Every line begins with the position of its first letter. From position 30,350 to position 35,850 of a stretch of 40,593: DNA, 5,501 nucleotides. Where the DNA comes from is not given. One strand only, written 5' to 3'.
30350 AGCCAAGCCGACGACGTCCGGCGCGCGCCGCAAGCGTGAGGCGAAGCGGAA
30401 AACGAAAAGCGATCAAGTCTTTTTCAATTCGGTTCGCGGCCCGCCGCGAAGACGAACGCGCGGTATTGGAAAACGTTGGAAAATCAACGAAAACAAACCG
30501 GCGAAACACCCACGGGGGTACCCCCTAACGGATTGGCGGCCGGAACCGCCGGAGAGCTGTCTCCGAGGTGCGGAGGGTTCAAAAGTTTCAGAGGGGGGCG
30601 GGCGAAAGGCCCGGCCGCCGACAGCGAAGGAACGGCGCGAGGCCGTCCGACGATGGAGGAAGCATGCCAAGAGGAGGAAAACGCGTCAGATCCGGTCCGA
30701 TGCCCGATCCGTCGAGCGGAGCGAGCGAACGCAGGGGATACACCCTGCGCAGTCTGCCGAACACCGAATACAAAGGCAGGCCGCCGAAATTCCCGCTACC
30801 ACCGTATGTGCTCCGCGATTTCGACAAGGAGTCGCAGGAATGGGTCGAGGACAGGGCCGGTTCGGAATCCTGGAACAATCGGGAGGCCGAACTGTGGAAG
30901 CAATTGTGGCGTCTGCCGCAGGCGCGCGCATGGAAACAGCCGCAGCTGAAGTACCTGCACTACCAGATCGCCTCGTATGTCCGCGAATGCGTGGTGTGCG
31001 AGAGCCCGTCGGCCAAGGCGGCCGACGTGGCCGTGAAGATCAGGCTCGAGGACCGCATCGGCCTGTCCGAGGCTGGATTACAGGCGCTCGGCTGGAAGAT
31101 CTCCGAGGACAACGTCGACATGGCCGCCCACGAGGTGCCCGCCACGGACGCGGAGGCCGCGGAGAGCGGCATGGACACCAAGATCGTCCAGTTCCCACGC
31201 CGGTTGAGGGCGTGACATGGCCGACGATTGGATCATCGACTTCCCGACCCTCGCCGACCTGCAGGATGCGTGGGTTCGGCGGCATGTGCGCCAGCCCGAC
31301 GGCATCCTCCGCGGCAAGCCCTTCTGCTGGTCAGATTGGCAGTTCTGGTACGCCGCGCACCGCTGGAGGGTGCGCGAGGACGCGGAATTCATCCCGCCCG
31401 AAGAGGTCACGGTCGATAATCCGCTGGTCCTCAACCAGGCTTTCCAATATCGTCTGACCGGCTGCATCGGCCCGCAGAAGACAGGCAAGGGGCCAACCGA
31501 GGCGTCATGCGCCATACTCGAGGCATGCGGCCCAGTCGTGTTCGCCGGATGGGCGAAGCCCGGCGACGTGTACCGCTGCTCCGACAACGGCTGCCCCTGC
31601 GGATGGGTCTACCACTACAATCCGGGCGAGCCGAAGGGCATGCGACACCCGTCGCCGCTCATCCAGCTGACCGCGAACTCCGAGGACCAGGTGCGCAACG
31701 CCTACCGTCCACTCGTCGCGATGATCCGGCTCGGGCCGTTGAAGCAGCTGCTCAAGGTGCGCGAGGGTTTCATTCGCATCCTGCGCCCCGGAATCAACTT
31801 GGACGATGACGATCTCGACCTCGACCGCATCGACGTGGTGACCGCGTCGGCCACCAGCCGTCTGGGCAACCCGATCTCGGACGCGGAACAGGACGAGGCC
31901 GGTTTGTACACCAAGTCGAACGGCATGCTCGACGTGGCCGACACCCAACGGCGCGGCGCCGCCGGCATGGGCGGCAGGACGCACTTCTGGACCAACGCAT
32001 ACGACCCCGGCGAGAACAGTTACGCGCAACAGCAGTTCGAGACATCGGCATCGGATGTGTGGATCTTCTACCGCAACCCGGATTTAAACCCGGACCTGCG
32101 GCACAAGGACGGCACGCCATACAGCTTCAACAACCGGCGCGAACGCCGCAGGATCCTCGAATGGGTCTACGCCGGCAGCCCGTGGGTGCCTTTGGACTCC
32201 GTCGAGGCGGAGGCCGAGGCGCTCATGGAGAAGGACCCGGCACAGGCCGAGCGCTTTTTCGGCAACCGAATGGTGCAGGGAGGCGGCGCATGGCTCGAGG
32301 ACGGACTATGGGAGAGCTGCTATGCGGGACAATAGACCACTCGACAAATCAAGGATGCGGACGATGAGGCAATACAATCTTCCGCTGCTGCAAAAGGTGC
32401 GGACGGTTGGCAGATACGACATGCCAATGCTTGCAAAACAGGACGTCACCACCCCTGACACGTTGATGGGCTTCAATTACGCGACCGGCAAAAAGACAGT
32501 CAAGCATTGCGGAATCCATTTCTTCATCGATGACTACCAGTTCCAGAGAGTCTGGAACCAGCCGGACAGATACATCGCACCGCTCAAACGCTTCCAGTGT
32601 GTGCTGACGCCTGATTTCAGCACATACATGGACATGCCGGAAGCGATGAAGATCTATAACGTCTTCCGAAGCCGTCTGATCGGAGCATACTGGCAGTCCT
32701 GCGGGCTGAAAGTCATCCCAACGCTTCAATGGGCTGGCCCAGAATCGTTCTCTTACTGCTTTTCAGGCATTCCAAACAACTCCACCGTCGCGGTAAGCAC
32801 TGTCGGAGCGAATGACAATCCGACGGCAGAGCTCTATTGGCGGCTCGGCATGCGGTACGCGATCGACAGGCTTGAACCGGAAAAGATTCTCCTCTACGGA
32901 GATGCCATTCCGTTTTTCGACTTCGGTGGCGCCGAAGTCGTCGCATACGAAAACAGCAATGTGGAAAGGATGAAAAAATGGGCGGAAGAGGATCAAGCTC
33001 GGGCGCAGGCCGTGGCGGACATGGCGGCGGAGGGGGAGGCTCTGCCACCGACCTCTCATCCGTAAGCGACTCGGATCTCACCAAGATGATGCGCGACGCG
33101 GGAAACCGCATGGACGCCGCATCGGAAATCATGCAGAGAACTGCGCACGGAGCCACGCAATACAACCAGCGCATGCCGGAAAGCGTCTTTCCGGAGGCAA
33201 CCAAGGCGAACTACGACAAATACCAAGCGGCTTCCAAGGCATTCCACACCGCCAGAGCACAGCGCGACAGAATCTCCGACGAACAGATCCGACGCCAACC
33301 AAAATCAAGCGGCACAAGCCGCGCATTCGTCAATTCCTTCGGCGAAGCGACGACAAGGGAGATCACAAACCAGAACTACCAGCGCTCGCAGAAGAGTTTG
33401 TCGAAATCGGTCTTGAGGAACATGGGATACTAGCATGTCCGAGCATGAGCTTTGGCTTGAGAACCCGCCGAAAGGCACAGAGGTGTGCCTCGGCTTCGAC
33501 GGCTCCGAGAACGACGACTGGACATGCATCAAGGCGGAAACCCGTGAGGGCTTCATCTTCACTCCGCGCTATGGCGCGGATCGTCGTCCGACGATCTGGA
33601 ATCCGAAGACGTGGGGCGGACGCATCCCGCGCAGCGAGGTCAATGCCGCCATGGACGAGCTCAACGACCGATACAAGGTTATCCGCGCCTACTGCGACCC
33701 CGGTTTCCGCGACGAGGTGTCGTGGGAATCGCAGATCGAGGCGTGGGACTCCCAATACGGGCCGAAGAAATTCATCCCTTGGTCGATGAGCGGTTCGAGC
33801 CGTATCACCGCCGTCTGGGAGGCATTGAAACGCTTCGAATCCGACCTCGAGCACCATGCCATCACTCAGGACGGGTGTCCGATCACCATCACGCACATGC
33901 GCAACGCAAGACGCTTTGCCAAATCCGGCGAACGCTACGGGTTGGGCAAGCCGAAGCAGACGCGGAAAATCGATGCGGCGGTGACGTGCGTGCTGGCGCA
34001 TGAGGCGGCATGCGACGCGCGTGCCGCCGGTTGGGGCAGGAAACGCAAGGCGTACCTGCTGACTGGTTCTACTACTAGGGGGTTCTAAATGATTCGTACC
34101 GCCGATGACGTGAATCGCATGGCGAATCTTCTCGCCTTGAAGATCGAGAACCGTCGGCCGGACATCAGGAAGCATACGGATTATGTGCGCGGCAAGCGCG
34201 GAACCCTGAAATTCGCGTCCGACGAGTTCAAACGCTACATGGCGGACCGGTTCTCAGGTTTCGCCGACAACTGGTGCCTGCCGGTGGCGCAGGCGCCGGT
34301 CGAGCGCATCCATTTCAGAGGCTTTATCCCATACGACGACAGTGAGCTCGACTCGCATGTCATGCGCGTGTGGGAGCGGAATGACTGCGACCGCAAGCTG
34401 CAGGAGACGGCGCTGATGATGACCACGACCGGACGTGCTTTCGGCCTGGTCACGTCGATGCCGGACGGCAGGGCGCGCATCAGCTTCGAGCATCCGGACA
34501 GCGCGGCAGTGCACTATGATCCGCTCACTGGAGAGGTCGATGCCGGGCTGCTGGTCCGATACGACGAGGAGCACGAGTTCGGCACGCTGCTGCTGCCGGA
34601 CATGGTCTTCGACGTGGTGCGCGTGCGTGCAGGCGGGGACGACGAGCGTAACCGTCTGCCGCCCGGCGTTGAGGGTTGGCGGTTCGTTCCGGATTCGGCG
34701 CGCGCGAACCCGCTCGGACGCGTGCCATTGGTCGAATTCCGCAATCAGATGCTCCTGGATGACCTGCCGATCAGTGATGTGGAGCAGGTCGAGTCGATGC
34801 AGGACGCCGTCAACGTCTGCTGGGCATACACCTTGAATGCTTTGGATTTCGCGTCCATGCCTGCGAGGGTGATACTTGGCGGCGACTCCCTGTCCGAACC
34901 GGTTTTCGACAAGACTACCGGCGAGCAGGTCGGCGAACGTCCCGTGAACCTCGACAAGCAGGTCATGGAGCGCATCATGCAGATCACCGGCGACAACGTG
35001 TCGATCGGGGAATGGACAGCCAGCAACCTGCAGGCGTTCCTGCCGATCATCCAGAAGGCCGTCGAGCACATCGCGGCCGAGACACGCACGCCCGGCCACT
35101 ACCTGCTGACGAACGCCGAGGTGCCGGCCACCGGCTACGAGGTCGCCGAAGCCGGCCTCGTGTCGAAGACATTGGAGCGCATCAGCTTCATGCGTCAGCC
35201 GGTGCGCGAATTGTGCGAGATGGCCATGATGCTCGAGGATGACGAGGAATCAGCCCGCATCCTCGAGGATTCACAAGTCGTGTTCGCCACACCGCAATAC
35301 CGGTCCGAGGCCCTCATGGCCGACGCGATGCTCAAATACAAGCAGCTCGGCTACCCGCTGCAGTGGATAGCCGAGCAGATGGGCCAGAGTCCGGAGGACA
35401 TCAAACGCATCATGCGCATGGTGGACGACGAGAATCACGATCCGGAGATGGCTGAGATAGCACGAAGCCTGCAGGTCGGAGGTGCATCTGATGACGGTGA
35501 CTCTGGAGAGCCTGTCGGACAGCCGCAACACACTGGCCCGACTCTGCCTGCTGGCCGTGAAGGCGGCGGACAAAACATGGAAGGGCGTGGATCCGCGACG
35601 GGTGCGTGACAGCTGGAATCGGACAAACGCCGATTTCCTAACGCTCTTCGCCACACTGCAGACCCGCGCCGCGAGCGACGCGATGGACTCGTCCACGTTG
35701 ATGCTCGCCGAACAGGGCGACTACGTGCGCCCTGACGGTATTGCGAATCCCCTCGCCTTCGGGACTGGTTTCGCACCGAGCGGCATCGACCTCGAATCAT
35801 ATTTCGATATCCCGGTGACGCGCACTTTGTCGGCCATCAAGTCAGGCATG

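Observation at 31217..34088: Large terminase gene split into ATPase and nuclease ORFs by a 1.1-kb two-gene cassette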

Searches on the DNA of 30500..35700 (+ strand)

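Call 5: search_dna_similar(query=window:30500-35700:+, collection=phages, mode=near, max_rows=30)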
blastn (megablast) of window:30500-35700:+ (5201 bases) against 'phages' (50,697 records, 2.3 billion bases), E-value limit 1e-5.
No match.

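Call 37: search_rna_families(source=window, start=30500, end=35000, threshold=evalue, max_evalue=1)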
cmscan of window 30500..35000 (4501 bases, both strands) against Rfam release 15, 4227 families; matches with E-value up to 1: 1.
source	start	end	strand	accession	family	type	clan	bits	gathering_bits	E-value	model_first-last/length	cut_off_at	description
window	33524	33593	-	RF00223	IRES_Bip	Cis-reg; IRES;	-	15.2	40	0.16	1-263/263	no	bip internal ribosome entry site (IRES)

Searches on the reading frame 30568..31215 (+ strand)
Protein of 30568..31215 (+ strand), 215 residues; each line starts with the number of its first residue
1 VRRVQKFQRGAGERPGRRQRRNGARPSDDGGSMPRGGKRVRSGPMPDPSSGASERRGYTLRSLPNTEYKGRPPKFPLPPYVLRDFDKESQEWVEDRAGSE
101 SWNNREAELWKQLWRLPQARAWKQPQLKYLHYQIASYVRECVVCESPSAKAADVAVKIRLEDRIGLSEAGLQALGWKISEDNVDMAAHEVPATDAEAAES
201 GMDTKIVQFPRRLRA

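Call 3: search_protein_families(library=pfam, proteins=[window:30568-31215:+], max_evalue=0.1)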
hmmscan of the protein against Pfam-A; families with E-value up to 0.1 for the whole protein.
window:30568-31215:+ (215 aa): 0 families

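Call 4: search_protein_families(library=phrogs, proteins=[window:30568-31215:+], max_evalue=0.01)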
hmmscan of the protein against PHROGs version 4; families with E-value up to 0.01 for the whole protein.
window:30568-31215:+ (215 aa): 1 family
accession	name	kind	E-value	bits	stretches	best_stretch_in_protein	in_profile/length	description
phrog_226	-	tail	9e-13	49.4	1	41-199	3-143/157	minor tail protein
